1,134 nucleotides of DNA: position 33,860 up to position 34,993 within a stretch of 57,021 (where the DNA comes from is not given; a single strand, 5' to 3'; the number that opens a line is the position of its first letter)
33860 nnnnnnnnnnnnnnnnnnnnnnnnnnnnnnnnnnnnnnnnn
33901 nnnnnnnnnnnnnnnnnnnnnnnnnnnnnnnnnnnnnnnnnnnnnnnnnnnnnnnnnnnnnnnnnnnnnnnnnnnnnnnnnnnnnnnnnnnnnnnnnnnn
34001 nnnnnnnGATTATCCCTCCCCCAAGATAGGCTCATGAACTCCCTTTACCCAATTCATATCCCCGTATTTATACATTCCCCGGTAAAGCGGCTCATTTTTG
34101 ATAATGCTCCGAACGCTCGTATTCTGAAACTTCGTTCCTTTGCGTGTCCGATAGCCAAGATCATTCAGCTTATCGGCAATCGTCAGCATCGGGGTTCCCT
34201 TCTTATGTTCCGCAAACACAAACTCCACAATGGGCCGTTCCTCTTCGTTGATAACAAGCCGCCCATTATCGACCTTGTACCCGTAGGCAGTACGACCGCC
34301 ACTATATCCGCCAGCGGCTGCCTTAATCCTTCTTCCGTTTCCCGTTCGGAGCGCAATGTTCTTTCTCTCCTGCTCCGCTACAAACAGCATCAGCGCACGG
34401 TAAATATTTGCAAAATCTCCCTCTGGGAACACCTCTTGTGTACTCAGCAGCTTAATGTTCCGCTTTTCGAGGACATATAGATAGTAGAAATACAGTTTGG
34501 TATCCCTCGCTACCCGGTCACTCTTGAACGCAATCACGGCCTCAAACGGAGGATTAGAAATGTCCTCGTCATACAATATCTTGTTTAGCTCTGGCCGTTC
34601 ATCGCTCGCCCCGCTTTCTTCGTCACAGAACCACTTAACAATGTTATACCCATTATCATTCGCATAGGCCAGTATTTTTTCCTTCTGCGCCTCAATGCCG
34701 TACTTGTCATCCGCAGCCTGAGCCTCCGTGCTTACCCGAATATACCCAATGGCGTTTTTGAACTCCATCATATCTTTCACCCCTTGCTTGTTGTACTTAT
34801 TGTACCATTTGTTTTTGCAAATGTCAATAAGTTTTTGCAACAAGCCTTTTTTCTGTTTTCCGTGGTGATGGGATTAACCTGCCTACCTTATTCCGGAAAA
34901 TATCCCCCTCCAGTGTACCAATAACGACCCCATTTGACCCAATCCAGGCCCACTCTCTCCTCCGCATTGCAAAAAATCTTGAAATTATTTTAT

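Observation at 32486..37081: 4.6-kb accessory island splitting terS from terL, with its own divergent promoters and a serine recombinase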

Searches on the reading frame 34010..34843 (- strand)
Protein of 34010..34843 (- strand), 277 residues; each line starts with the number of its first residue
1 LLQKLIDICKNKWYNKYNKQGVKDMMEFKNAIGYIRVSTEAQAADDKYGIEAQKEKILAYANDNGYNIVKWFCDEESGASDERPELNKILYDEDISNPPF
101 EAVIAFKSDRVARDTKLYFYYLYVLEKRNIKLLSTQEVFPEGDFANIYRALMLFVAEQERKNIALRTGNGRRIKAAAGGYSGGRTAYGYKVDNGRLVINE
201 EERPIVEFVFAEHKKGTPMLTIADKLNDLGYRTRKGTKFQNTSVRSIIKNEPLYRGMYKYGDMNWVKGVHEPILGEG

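Call 4: search_protein_families(library=pfam, proteins=[window:34010-34843:-], max_evalue=0.01)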
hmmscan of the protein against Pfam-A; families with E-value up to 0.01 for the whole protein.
window:34010-34843:- (277 aa): 2 families
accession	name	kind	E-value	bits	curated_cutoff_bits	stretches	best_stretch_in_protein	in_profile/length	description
PF00239.26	Resolvase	-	3.8e-25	89.1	23.3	1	31-179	1-144/145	Resolvase, N terminal domain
PF07508.19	Recombinase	-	7.5e-10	39.4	21.1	1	200-272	1-85/102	Recombinase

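Call 15: search_protein_families(library=phrogs, proteins=[window:34010-34771:-], max_evalue=0.01)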
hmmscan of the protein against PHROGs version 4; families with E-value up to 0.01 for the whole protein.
window:34010-34771:- (253 aa): 5 families
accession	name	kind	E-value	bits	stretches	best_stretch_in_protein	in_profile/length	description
phrog_95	-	integration and excision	3.8e-66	225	1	2-250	85-343/651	integrase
phrog_125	-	DNA, RNA and nucleotide metabolism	8.6e-25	88.7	1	2-227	17-203/254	DNA invertase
phrog_6620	-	integration and excision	9.1e-09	36.2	1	5-121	56-165/201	transposase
phrog_8275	-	DNA, RNA and nucleotide metabolism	0.00096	20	0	8-20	3-15/51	DNA invertase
phrog_7701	-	DNA, RNA and nucleotide metabolism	0.0062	17.8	0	159-199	2-42/137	DNA invertase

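Call 38: find_homologous_proteins(query=window:34010-34771:-, max_evalue=1e-10)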
Query window:34010-34771:- (253 aa): 1913 proteins with E <= 1e-10 among 2519 candidates; the best 120 are listed.
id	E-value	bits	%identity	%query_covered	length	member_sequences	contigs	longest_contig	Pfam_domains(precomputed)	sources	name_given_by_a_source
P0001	5.0e-150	516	88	100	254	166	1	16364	PF07508.20,PF00239.27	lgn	-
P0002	2.9e-148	510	89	100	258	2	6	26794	PF07508.20,PF00239.27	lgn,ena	-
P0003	7.4e-148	509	89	100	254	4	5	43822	PF07508.20,PF00239.27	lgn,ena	-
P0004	1.0e-147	508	88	99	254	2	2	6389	PF07508.20,PF00239.27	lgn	-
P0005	2.9e-147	507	88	99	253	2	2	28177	PF07508.20,PF00239.27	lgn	-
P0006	1.6e-146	504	87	100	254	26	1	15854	PF07508.20,PF00239.27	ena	-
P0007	2.8e-145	500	87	99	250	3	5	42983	PF07508.20,PF00239.27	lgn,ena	-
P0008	3.4e-138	477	84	100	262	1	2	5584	PF07508.20,PF00239.27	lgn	-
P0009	1.0e-136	472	80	100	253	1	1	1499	PF07508.20,PF00239.27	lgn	-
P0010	9.8e-129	446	79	100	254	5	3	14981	PF07508.20,PF00239.27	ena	-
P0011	4.3e-128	444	78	100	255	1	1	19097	PF07508.20,PF00239.27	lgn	-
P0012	3.2e-124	431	77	99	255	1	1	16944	PF07508.20,PF00239.27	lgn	-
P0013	5.2e-123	427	75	100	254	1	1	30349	PF07508.20,PF00239.27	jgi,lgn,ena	-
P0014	5.8e-123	427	77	99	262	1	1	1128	PF07508.20,PF00239.27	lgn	-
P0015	1.5e-122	426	75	99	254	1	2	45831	PF07508.20,PF00239.27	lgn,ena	-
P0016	1.6e-122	426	76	99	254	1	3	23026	PF07508.20,PF00239.27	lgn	-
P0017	1.7e-122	426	75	100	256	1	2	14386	PF07508.20,PF00239.27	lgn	-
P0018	1.8e-122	425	77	99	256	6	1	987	PF07508.20,PF00239.27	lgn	-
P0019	1.9e-122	425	76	99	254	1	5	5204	PF07508.20,PF00239.27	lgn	-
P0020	1.9e-122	425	76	99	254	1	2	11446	PF07508.20,PF00239.27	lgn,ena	-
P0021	2.1e-122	425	76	99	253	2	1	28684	PF07508.20,PF00239.27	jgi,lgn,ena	-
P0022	2.8e-122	425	76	100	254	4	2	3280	PF07508.20,PF00239.27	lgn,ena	-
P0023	3.1e-122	425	77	99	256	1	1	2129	PF07508.20,PF00239.27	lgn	-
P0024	3.3e-122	425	76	100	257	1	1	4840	PF07508.20,PF00239.27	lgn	-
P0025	4.1e-122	424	76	99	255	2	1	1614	PF07508.20,PF00239.27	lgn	-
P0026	6.4e-122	424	76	100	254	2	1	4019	PF07508.20,PF00239.27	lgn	-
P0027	6.5e-122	424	75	99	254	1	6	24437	PF07508.20,PF00239.27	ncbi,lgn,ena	-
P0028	6.8e-122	424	75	99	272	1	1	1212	PF07508.20,PF00239.27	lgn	-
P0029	7.5e-122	423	75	99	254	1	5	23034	PF07508.20,PF00239.27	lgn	-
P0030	7.6e-122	423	76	99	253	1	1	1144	PF07508.20,PF00239.27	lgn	-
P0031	9.4e-122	423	77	99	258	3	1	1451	PF07508.20,PF00239.27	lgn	-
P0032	1.2e-121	423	74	100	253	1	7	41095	PF07508.20,PF00239.27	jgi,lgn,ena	-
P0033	1.4e-121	423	74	100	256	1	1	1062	PF07508.20,PF00239.27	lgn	-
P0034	1.7e-121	422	73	100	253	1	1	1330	PF07508.20,PF00239.27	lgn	-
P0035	2.0e-121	422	75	99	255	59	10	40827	PF07508.20,PF00239.27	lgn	-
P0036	2.3e-121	422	77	100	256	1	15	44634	PF07508.20,PF00239.27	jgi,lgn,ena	-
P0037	2.6e-121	422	76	99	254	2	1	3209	PF07508.20,PF00239.27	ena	-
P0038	3.7e-121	421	75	99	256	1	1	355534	PF07508.20,PF00239.27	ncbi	-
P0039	4.3e-121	421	75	100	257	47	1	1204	PF07508.20,PF00239.27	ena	-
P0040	4.8e-121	421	76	98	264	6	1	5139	PF07508.20,PF00239.27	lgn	-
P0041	5.2e-121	421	75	100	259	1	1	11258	PF07508.20,PF00239.27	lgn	-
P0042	5.8e-121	421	73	100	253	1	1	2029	PF07508.20,PF00239.27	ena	-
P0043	8.3e-121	420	76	99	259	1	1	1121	PF07508.20,PF00239.27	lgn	-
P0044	8.7e-121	420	73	100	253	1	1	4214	PF07508.20,PF00239.27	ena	-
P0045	8.7e-121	420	75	99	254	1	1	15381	PF07508.20,PF00239.27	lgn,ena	-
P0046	9.6e-121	420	75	99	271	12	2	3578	PF07508.20,PF00239.27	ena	-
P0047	1.0e-120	420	76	99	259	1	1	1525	PF07508.20,PF00239.27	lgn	-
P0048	1.1e-120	420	73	100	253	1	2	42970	PF07508.20,PF00239.27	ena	-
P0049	1.2e-120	419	75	100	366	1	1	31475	PF07508.20,PF00239.27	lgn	-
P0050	2.4e-120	419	75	99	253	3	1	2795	PF07508.20,PF00239.27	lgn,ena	-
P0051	2.4e-120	419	75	99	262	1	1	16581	PF07508.20,PF00239.27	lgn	-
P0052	3.4e-120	418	75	99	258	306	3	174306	PF07508.20,PF00239.27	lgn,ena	-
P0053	5.0e-120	418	77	99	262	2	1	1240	PF07508.20,PF00239.27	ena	-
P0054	5.3e-120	417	75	99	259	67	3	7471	PF07508.20,PF00239.27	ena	-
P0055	5.5e-120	417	75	99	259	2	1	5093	PF07508.20,PF00239.27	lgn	-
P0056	5.8e-120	417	74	99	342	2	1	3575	PF07508.20,PF00239.27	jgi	jgi:DNA invertase Pin-like site-specific DNA recombinase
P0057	6.3e-120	417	74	100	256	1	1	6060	PF07508.20,PF00239.27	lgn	-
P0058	7.2e-120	417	75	99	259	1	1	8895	PF07508.20,PF00239.27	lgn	-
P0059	7.3e-120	417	75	99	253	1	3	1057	PF07508.20,PF00239.27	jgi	jgi:DNA invertase Pin-like site-specific DNA recombinase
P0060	1.1e-119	416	74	99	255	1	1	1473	PF07508.20,PF00239.27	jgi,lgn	jgi:site-specific DNA recombinase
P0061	1.1e-119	416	75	99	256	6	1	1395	PF07508.20,PF00239.27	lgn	-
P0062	1.3e-119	416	74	100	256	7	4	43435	PF07508.20,PF00239.27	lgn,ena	-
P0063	1.7e-119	416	74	99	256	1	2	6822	PF07508.20,PF00239.27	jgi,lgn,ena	-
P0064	1.7e-119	416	74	99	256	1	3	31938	PF07508.20,PF00239.27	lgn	-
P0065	2.1e-119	415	74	99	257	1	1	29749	PF07508.20,PF00239.27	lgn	-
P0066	3.0e-119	415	73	99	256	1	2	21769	PF07508.20,PF00239.27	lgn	-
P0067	3.1e-119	415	73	99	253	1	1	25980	PF07508.20,PF00239.27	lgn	-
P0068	3.8e-119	415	73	99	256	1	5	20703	PF07508.20,PF00239.27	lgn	-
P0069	4.0e-119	415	73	99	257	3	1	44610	PF07508.20,PF00239.27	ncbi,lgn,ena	-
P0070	5.1e-119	414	74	99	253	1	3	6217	PF07508.20,PF00239.27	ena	-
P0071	5.3e-119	414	74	99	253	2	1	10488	PF07508.20,PF00239.27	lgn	-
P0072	9.2e-119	413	74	99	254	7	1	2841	PF07508.20,PF00239.27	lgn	-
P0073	1.1e-118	413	74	99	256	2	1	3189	PF07508.20,PF00239.27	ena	-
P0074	1.1e-118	413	75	100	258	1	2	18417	PF07508.20,PF00239.27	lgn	-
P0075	3.2e-118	412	74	99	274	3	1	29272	PF07508.20,PF00239.27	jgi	jgi:DNA invertase Pin-like site-specific DNA recombinase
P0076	4.5e-118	411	74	99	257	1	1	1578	PF07508.20,PF00239.27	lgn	-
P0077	6.0e-118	411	73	99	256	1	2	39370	PF07508.20,PF00239.27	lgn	-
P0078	6.1e-118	411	73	99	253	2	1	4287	PF07508.20,PF00239.27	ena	-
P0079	7.2e-118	410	73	99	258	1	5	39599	PF07508.20,PF00239.27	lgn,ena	-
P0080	7.4e-118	410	72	100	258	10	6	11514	PF07508.20,PF00239.27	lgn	-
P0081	8.2e-118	410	74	99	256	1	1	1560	PF07508.20,PF00239.27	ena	-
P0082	8.6e-118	410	74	99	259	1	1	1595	PF07508.20,PF00239.27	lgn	-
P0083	1.1e-117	410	74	100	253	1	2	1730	PF07508.20,PF00239.27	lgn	-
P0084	1.2e-117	410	73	100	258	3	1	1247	PF07508.20,PF00239.27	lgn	-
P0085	1.3e-117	410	74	99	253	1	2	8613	PF07508.20,PF00239.27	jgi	-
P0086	1.4e-117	409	74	99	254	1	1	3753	PF07508.20,PF00239.27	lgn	-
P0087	2.5e-117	409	73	99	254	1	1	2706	PF07508.20,PF00239.27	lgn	-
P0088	2.8e-117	408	73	99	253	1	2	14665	PF07508.20,PF00239.27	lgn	-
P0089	3.0e-117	408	73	99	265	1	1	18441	PF07508.20,PF00239.27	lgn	-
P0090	3.0e-117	408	72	99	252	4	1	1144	PF07508.20,PF00239.27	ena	-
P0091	5.6e-117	408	72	99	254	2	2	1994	PF07508.20,PF00239.27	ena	-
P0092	7.7e-117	407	73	97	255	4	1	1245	PF07508.20,PF00239.27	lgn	-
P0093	9.8e-117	407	74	100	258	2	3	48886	PF07508.20,PF00239.27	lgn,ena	-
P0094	1.0e-116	407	73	99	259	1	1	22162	PF07508.20,PF00239.27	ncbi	ncbi:MAG: recombinase family protein [Acutalibacteraceae bacterium]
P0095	1.0e-116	407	73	99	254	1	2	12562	PF07508.20,PF00239.27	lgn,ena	-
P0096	1.1e-116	407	72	100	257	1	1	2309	PF07508.20,PF00239.27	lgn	-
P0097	1.8e-116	406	74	99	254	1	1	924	PF07508.20,PF00239.27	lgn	-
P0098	2.0e-116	406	72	100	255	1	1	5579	PF07508.20,PF00239.27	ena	-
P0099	2.4e-116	405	72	99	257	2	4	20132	PF07508.20,PF00239.27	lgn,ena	-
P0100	2.5e-116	405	74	99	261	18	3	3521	PF07508.20,PF00239.27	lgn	-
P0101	2.6e-116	405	74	99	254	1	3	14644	PF07508.20,PF00239.27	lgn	-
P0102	2.7e-116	405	73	99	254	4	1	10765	PF07508.20,PF00239.27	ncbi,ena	-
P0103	3.0e-116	405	74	100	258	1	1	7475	PF07508.20,PF00239.27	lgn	-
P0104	5.7e-116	404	72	100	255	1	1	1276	PF07508.20,PF00239.27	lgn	-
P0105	6.8e-116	404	73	99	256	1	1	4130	PF07508.20,PF00239.27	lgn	-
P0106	7.4e-116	404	73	99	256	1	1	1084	PF07508.20,PF00239.27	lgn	-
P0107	7.5e-116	404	72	99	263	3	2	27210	PF07508.20,PF00239.27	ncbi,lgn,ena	-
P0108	8.5e-116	404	72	99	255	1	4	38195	PF07508.20,PF00239.27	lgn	-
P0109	9.9e-116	403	73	99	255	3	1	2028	PF07508.20,PF00239.27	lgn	-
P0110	1.0e-115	403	72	98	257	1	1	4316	PF07508.20,PF00239.27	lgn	-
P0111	1.2e-115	403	73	99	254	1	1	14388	PF07508.20,PF00239.27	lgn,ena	-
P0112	1.4e-115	403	73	99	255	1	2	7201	PF07508.20,PF00239.27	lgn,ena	-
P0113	1.6e-115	403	73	99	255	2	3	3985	PF07508.20,PF00239.27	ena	-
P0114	2.1e-115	402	70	99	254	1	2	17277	PF07508.20,PF00239.27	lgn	-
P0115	2.2e-115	402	74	99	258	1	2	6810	PF07508.20,PF00239.27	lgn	-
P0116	2.5e-115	402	71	100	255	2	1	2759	PF07508.20,PF00239.27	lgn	-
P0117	2.8e-115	402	73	99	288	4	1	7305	PF07508.20,PF00239.27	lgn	-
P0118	3.2e-115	402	73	99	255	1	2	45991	PF07508.20,PF00239.27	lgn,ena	-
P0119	3.4e-115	402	71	99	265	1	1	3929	PF07508.20,PF00239.27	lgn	-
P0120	3.5e-115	402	71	100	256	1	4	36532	PF07508.20,PF00239.27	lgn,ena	-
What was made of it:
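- On Large serine integrase: Call 38: homologues are about 250-290 aa and carry only PF00239 and PF07508.
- Closest known: Large serine integrases. Different: The whole family is about 250-290 aa (call 38).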

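Call 39: find_encoding_contigs(protein=P0038, flank=8000, max_places=3)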
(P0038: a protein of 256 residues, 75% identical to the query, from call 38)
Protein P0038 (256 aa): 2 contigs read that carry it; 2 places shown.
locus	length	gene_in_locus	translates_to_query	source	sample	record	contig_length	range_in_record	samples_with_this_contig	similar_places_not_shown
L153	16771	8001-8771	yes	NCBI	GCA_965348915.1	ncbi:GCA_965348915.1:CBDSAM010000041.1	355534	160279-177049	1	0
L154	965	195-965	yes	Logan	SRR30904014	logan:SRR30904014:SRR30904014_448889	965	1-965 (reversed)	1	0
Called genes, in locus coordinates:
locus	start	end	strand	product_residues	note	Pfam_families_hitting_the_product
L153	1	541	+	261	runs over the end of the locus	PF08708:PriCT_1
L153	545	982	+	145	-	PF02452:PemK_toxin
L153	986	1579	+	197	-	PF16677:GP3_package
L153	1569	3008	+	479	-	PF19263:DUF5906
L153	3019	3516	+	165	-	PF18909:dGTP_diPhyd_N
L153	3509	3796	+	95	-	-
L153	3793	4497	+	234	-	-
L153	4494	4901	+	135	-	PF04448:DUF551 (weak)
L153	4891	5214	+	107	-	-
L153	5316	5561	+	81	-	-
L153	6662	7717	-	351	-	-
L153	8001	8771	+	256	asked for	PF00239:Resolvase, PF07508:Recombinase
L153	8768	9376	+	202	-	-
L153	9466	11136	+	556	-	PF22530:Terminase-T7_RNaseH-like (faint)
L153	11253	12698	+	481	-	PF05133:SPP1_portal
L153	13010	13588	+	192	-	-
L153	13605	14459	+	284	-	PF25209:Phage_capsid_4 (weak)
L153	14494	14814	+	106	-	PF05135:Phage_connect_1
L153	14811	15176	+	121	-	-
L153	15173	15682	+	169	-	-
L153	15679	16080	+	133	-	-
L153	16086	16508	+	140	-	PF16460:Phage_TTP_11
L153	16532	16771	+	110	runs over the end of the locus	PF16478:DUF5055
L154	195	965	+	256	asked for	PF00239:Resolvase, PF07508:Recombinase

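Call 40: find_encoding_contigs(protein=P0052, flank=8000, max_places=3)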
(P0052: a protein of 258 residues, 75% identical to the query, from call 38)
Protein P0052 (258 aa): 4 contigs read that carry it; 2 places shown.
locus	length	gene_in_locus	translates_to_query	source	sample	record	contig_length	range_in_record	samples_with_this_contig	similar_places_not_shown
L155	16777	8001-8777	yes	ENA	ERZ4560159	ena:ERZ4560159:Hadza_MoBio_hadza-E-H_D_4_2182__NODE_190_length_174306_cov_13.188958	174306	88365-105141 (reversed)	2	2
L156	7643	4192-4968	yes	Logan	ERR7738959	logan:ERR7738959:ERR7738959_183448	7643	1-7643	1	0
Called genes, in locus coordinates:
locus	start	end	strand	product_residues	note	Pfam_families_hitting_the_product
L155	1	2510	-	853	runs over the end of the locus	PF00403:HMA, PF00122:E1-E2_ATPase, PF00702:Hydrolase, PF08282:Hydrolase_3 (faint), PF00403:HMA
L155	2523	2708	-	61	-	PF02583:Trns_repr_metal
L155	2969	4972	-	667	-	PF00682:HMGL-like, PF22615:IPMS_D2, PF08502:LeuA_dimer, PF12833:HTH_18, PF00165:HTH_AraC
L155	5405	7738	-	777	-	PF08531:Bac_rhamnosid_N, PF05592:Bac_rhamnosid, PF17389:Bac_rhamnosid6H, PF17390:Bac_rhamnosid_C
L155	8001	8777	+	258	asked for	PF00239:Resolvase, PF07508:Recombinase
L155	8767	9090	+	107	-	-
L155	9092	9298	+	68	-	-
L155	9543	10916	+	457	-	PF01522:Polysacc_deac_1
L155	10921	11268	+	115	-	-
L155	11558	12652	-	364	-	PF00149:Metallophos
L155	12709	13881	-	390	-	PF04464:Glyphos_transf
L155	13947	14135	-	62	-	PF00830:Ribosomal_L28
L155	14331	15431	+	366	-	PF00154:RecA_N, PF06745:ATPase (weak), PF08423:Rad51, PF27531:MT3502_N (weak), PF21096:RecA_C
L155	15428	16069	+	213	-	PF21982:RecX_HTH1, PF02631:RecX_HTH2, PF21981:RecX_HTH3 (weak)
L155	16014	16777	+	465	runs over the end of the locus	PF00919:UPF0004, PF04055:Radical_SAM, PF18693:TRAM_2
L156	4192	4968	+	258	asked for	PF00239:Resolvase, PF07508:Recombinase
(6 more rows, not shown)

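Call 50: search_protein_families(library=pfam, proteins=[L153:8768-9376:+, L153:6662-7717:-], max_evalue=0.01)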
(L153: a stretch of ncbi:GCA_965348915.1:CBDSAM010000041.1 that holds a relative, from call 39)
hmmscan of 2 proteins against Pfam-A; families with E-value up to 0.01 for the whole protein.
L153:8768-9376:+ (202 aa): 0 families

L153:6662-7717:- (351 aa): 0 families

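Call 55: search_protein_families(library=padloc, proteins=[window:34010-34771:-], max_evalue=0.01)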
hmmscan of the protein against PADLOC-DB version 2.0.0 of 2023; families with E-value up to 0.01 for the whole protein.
window:34010-34771:- (253 aa): 0 families

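Call 59: search_solved_structures(query=window:34010-34771:-, max_evalue=0.00001, show_alignments=1)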
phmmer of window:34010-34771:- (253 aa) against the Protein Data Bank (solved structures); distinct sequences matched with E-value up to 0.00001: 4.
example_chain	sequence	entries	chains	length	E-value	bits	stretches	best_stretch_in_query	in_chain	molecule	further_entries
3guv_A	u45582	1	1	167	1.2e-10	44.4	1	10-158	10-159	Site-specific recombinase, resolvase family protein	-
3bvp_A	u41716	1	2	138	1.4e-09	41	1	7-136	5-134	TP901-1 Integrase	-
6dnw_A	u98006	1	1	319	1.5e-06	31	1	147-252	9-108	Putative integrase [Bacteriophage A118]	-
4kis_A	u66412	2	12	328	1.6e-06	31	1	147-252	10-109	Putative integrase [Bacteriophage A118] | A118 serine integrase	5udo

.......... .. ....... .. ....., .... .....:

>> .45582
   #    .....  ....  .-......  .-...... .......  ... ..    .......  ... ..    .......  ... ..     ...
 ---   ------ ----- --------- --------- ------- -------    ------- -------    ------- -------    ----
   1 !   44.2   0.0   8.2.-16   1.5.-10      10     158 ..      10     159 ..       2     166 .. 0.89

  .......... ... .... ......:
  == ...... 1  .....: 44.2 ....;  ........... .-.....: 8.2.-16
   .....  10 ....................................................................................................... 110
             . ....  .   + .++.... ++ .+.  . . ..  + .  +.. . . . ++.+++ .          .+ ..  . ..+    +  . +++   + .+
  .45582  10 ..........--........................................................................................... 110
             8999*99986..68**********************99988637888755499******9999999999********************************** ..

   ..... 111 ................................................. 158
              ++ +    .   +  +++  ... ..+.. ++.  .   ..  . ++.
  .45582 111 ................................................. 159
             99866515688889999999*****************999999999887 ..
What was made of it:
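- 34010..34771 (-): 253-aa serine recombinase with a catalytic domain and a recombinase domain, but no zinc ribbon or coiled coil. Calls 4, 15 and 59.
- On Large serine integrase: Calls 4 and 59. Calls 4 and 59: the protein ends at residue 253, inside or just after the recombinase domain.
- Closest known: Large serine integrases. Same: The catalytic domain resembles that of TP901-1 (1e-9), and residues 147-252 align to the recombinase domain of the A118 integrase (call 59).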

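Call 73: find_encoding_contigs(protein=P0036, flank=7000, max_places=2)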
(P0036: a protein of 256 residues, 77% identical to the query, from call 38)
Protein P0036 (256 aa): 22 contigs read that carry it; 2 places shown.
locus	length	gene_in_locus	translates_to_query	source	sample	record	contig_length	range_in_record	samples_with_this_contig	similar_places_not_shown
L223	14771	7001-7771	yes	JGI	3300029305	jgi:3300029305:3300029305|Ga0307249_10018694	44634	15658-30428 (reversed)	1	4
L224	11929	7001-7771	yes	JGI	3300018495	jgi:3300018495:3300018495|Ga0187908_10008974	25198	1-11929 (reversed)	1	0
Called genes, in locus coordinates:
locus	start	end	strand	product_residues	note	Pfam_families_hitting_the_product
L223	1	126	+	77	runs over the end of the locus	-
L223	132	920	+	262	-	PF08708:PriCT_1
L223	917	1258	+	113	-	PF19905:DUF6378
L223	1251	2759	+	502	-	PF08706:D5_N, PF19263:DUF5906 (weak), PF03288:Pox_D5 (weak)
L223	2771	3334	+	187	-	PF16677:GP3_package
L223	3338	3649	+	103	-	-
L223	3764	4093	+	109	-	-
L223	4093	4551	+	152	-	-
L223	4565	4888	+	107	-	-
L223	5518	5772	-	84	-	-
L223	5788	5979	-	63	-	-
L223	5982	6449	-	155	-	-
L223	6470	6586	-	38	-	-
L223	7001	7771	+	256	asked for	PF00239:Resolvase, PF07508:Recombinase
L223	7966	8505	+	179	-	-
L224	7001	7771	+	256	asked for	PF00239:Resolvase, PF07508:Recombinase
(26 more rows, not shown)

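Call 74: find_encoding_contigs(protein=P0069, flank=7000, max_places=2)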
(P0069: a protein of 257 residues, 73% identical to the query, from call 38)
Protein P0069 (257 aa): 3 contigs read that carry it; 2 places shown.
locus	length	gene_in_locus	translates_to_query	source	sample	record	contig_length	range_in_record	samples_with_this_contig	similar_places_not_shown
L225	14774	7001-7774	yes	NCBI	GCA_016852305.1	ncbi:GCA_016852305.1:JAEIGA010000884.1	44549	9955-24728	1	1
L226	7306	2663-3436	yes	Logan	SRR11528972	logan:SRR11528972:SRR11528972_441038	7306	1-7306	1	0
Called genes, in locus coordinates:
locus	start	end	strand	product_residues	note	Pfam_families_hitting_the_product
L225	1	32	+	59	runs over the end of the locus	-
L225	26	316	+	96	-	-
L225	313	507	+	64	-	-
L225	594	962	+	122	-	-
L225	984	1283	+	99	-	-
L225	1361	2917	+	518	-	PF08706:D5_N, PF19263:DUF5906, PF03288:Pox_D5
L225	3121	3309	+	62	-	-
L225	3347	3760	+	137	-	PF13392:HNH_3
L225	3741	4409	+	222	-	-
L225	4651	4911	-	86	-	-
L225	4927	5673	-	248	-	PF01580:FtsK_SpoIIIE, PF12846:AAA_10 (faint), PF20703:nSTAND1 (weak), PF13401:AAA_22 (faint), PF01580:FtsK_SpoIIIE (weak)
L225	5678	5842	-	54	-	-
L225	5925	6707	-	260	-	PF17338:GP88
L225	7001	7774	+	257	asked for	PF00239:Resolvase, PF07508:Recombinase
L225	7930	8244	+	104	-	-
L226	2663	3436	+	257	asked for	PF00239:Resolvase, PF07508:Recombinase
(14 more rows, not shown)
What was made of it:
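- One relative carries an FtsK-like ATPase and GP88 in the antisense cassette (call 74).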
